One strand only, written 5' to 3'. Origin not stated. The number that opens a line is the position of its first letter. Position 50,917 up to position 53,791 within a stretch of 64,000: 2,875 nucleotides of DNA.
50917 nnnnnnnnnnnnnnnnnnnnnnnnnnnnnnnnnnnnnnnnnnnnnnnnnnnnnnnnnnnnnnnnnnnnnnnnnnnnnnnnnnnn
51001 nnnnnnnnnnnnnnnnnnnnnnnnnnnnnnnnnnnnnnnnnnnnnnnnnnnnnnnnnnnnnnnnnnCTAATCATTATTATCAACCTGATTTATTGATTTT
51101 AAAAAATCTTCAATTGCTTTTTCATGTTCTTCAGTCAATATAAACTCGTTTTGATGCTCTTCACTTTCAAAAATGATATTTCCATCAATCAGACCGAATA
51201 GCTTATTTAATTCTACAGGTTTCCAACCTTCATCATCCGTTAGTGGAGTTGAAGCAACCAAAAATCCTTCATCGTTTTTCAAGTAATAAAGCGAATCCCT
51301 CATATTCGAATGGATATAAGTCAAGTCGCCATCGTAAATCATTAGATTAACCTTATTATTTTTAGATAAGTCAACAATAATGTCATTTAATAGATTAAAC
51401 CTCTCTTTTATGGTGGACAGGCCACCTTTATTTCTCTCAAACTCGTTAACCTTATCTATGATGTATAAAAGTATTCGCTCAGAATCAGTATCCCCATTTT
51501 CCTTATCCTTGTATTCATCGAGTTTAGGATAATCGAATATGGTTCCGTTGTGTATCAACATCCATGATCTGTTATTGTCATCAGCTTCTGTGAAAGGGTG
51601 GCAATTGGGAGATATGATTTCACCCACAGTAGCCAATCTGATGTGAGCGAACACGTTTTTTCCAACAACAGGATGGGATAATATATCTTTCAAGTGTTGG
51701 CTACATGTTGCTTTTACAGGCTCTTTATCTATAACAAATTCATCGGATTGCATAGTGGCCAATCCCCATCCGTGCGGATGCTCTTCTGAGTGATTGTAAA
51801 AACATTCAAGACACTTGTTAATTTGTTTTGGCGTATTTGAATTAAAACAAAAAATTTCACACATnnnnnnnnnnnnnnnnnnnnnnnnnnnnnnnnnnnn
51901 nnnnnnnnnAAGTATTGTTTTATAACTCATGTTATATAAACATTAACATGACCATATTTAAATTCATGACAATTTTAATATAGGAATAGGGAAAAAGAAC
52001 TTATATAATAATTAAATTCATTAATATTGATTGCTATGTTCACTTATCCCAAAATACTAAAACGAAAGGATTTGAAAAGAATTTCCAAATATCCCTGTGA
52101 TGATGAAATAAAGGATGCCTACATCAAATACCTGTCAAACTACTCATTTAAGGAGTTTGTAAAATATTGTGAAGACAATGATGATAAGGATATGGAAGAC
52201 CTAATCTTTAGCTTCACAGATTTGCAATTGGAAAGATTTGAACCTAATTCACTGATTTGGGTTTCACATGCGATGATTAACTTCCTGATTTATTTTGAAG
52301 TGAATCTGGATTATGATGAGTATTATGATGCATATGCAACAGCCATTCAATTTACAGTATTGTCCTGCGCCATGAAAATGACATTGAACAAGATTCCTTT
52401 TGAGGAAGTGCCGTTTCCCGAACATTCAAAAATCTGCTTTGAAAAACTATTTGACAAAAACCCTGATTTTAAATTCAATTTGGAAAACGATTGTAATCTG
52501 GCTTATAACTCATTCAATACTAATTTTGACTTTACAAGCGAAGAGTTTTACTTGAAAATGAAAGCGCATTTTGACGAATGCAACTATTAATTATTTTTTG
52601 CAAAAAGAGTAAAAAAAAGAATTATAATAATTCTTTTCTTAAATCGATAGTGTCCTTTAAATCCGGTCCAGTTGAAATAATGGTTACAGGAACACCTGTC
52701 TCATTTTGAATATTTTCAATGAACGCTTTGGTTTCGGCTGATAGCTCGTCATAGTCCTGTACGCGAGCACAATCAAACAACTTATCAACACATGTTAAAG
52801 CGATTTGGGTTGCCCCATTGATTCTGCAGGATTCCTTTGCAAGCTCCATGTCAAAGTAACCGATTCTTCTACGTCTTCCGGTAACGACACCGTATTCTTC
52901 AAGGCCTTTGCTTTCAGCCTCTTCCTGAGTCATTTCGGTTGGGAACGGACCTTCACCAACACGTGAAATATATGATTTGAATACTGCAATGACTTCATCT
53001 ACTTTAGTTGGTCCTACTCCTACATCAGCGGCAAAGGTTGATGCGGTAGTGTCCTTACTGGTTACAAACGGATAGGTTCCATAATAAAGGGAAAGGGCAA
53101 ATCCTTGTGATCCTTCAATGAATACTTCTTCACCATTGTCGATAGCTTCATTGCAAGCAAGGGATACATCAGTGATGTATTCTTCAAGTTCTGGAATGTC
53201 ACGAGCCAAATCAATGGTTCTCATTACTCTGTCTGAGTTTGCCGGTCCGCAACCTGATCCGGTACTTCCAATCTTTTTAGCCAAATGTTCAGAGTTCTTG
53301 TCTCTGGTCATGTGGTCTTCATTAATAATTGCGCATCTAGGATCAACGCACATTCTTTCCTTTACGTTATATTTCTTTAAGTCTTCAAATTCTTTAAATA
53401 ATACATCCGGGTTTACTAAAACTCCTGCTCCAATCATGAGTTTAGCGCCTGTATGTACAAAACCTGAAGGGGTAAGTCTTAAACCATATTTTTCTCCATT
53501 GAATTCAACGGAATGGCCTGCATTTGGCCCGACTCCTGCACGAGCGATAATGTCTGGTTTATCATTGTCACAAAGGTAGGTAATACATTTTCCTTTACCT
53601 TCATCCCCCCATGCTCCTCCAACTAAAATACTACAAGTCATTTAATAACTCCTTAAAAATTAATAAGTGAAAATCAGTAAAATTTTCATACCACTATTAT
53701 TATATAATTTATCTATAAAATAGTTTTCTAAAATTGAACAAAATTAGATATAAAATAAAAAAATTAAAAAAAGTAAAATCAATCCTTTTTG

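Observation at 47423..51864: Operon of EgtC/YafJ-like amidotransferase, GCS2-like ligase, bacterial-type GshA and FdhD in a methanogen: candidate pathway for an unknown gamma-glutamyl thiol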

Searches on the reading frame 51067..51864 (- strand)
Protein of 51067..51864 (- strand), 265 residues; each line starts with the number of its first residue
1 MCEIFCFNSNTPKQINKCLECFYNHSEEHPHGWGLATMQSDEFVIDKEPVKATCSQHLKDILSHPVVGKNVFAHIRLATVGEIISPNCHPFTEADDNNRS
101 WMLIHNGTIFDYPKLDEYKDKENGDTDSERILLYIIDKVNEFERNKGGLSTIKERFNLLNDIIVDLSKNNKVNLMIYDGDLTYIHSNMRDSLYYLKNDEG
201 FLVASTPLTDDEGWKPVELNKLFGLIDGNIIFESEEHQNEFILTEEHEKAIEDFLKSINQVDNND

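Call 4: search_protein_families(library=pfam, proteins=[window:51067-51864:-], max_evalue=0.01)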
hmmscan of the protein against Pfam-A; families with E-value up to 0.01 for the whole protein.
window:51067-51864:- (265 aa): 2 families
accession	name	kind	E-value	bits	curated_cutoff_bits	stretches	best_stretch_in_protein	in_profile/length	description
PF13230.11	GATase_4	-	1.8e-30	106.2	23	1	1-194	1-192/272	Glutamine amidotransferases class-II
PF13522.11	GATase_6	-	1.2e-07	32.2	27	1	71-144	13-78/130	Glutamine amidotransferase domain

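Call 5: search_protein_families(library=ncbifam, proteins=[window:51067-51864:-], max_evalue=0.01)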
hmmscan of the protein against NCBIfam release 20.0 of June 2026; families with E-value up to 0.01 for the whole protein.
window:51067-51864:- (265 aa): 4 families
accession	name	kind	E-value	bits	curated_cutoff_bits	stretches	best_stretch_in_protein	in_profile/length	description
TIGR03442.1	TIGR03442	equivalog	1.8e-18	66.8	218.65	1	60-223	75-239/251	ergothioneine biosynthesis protein EgtC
NF001484.0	PRK00331.1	subfamily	4.7e-08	31.9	381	1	56-139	52-136/601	isomerizing glutamine--fructose-6-phosphate transaminase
TIGR01135.1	glmS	equivalog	1.6e-07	30.3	418.05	1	34-140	32-137/607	glutamine--fructose-6-phosphate transaminase (isomerizing)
TIGR01134.1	purF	equivalog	0.00018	21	350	1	66-138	62-137/432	amidophosphoribosyltransferase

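Call 11: search_solved_structures(query=window:51067-51864:-, max_evalue=1, show_alignments=2)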
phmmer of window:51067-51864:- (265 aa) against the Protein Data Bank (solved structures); distinct sequences matched with E-value up to 1: 20.
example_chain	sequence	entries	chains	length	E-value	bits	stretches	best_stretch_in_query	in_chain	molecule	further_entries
1te5_A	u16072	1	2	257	5.9e-13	52.1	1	1-183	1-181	conserved hypothetical protein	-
4zfj_A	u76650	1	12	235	1.3e-05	28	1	165-232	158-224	Amidohydrolase EgtC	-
4zfl_A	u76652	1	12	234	1.5e-05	27.8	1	68-232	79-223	Amidohydrolase EgtC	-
4zfk_A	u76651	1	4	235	1.5e-05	27.8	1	68-232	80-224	Amidohydrolase EgtC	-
3mdn_A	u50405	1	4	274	2.8e-05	26.9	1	55-217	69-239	Glutamine aminotransferase class-II domain protein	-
6r4i_A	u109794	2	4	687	0.00079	22.2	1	72-132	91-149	Glutamine--fructose-6-phosphate aminotransferase [isomerizing] 1 | Glutamine--fructose-6-phosphate-aminotransferase [isomerizing] 1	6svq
6r4h_A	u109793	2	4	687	0.00079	22.2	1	72-132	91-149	Glutamine--fructose-6-phosphate aminotransferase [isomerizing] 1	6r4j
6zmj_A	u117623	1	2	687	0.00079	22.2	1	72-132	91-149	Glutamine--fructose-6-phosphate aminotransferase [isomerizing] 1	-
6zmk_A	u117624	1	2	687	0.00079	22.2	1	72-132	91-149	Glutamine--fructose-6-phosphate aminotransferase [isomerizing] 1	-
6r4e_A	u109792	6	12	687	0.00079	22.2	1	72-132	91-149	Glutamine--fructose-6-phosphate aminotransferase [isomerizing] 1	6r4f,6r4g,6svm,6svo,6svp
7ndl_A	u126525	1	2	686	0.0008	22.2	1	72-132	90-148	Isoform 2 of Glutamine-fructose-6-phosphate aminotransferase [isomerizing] 1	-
1ao0_A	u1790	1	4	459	0.0036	20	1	64-157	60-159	GLUTAMINE PHOSPHORIBOSYLPYROPHOSPHATE AMIDOTRANSFERASE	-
1gph_1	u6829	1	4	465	0.0038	19.9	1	64-157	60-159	GLUTAMINE PHOSPHORIBOSYL-PYROPHOSPHATE AMIDOTRANSFERASE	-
6lbp_A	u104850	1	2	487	0.091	15.4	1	30-125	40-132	Amidophosphoribosyltransferase 2, chloroplastic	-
1xff_A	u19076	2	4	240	0.14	14.7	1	63-127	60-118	Glucosamine--fructose-6-phosphate aminotransferase [isomerizing]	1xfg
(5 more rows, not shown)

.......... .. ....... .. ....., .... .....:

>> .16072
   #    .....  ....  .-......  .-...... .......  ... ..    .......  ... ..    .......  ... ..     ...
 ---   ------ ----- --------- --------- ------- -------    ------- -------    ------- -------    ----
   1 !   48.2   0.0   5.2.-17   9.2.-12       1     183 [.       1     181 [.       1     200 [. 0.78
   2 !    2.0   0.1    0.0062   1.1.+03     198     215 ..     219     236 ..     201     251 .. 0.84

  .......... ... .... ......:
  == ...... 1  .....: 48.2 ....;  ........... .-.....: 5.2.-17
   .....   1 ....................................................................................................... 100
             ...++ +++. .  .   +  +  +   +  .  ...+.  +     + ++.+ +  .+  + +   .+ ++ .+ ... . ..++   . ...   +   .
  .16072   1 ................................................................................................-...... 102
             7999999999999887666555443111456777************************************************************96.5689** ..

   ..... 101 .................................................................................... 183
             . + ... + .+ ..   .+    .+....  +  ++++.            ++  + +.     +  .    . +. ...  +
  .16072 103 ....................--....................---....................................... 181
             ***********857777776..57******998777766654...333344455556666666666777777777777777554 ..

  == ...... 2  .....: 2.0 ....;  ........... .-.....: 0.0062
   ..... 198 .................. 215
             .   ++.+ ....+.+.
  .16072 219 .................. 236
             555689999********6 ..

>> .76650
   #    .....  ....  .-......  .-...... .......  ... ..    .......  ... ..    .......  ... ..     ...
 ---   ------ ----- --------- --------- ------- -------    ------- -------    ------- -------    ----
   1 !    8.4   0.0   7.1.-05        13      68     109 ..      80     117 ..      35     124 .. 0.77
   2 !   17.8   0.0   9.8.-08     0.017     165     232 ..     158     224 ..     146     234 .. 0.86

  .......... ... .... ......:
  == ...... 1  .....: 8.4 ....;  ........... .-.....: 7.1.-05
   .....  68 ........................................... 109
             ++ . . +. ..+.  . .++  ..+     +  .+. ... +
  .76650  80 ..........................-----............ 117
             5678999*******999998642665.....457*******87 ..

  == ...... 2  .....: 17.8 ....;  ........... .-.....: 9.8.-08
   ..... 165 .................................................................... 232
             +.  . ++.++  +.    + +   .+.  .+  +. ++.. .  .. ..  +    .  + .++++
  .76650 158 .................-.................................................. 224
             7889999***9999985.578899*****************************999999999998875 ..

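Call 88: search_solved_structures(query=A3, max_evalue=0.001, show_alignments=2)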
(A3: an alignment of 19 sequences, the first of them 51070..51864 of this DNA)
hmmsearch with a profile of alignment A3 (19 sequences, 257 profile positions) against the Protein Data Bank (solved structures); distinct sequences matched with E-value up to 0.001: 16.
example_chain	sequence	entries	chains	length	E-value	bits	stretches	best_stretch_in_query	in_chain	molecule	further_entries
1te5_A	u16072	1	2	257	1.7e-22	83.1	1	1-185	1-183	conserved hypothetical protein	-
6r4i_A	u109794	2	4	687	8e-09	38.3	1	47-146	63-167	Glutamine--fructose-6-phosphate aminotransferase [isomerizing] 1 | Glutamine--fructose-6-phosphate-aminotransferase [isomerizing] 1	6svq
6zmj_A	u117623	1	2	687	8e-09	38.3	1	47-146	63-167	Glutamine--fructose-6-phosphate aminotransferase [isomerizing] 1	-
6r4h_A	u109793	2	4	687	8e-09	38.3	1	47-146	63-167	Glutamine--fructose-6-phosphate aminotransferase [isomerizing] 1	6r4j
6r4e_A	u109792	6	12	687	8e-09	38.3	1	47-146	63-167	Glutamine--fructose-6-phosphate aminotransferase [isomerizing] 1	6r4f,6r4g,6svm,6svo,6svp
6zmk_A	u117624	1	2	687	8e-09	38.3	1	47-146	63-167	Glutamine--fructose-6-phosphate aminotransferase [isomerizing] 1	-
7ndl_A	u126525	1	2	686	8.1e-09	38.3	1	47-146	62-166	Isoform 2 of Glutamine-fructose-6-phosphate aminotransferase [isomerizing] 1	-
3mdn_A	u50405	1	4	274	2.2e-08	36.9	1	62-222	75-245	Glutamine aminotransferase class-II domain protein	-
1gph_1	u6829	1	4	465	8e-07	31.8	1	24-137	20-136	GLUTAMINE PHOSPHORIBOSYL-PYROPHOSPHATE AMIDOTRANSFERASE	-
1ao0_A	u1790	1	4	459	8e-07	31.8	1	24-137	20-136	GLUTAMINE PHOSPHORIBOSYLPYROPHOSPHATE AMIDOTRANSFERASE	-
9q0n_A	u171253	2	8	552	7.3e-05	25.3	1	60-131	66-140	Amidophosphoribosyltransferase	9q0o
9q0m_A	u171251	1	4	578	7.8e-05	25.2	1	60-131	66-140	Amidophosphoribosyltransferase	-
4zfj_A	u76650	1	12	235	0.00015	24.3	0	164-234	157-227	Amidohydrolase EgtC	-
4zfl_A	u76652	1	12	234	0.00044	22.8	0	164-233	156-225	Amidohydrolase EgtC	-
4zfk_A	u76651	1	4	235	0.00045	22.7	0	164-233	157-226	Amidohydrolase EgtC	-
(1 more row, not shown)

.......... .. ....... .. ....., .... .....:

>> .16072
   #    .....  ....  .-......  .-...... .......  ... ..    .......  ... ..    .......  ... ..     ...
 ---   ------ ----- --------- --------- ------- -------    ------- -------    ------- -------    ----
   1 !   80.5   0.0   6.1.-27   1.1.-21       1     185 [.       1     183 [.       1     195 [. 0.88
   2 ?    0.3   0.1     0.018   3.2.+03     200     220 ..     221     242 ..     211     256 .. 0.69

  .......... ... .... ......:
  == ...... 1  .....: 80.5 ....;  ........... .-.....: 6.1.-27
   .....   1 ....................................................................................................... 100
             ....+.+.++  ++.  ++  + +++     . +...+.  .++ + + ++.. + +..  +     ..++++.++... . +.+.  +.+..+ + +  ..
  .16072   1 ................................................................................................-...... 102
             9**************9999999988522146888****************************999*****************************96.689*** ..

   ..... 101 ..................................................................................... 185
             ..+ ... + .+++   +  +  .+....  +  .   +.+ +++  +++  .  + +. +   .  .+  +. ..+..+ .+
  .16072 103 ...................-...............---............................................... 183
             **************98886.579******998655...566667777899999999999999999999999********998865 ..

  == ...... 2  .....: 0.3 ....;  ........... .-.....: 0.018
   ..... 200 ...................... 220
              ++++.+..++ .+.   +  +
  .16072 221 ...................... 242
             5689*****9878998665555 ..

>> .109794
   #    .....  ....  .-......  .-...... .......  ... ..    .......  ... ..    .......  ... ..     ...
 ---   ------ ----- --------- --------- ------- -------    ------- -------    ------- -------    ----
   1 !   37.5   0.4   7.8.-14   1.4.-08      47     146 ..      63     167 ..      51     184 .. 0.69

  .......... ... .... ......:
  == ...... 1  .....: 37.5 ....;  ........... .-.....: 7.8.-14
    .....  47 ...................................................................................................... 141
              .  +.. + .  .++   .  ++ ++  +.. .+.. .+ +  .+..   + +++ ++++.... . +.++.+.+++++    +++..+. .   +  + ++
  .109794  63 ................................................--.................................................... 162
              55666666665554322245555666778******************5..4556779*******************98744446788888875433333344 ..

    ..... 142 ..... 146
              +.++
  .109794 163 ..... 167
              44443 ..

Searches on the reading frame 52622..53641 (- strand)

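Call 4: search_protein_families(library=pfam, proteins=[window:52622-53641:-], max_evalue=0.01)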
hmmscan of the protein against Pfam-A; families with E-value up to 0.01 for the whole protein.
window:52622-53641:- (339 aa): 1 family
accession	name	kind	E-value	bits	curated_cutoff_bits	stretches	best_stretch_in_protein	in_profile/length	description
PF00709.27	Adenylsucc_synt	-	1.9e-91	307.3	27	3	150-293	189-334/416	Adenylosuccinate synthetase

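Call 5: search_protein_families(library=ncbifam, proteins=[window:52622-53641:-], max_evalue=0.01)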
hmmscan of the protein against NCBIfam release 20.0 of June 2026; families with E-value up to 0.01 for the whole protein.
window:52622-53641:- (339 aa): 6 families
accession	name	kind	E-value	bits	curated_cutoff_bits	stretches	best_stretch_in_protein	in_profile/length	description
NF003295.0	PRK04293.1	equivalog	1.7e-167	556.4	368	1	1-338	1-336/337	adenylosuccinate synthetase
TIGR00184.1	purA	equivalog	2e-135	451.9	395.55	3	150-288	191-331/425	adenylosuccinate synthase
NF002223.0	PRK01117.1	equivalog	5.9e-89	298.8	402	3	149-290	194-337/430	adenylosuccinate synthase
NF010355.0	PRK13783.1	equivalog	5e-63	213.6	445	2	164-288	201-325/404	adenylosuccinate synthase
NF010357.0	PRK13785.1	equivalog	1e-54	185.9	700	2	154-291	205-361/455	adenylosuccinate synthase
NF038379.2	amino_Aden_PurZ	exception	1.3e-48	165.7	300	1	4-275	2-292/293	succino-amino-deoxyadenylate synthase PurZ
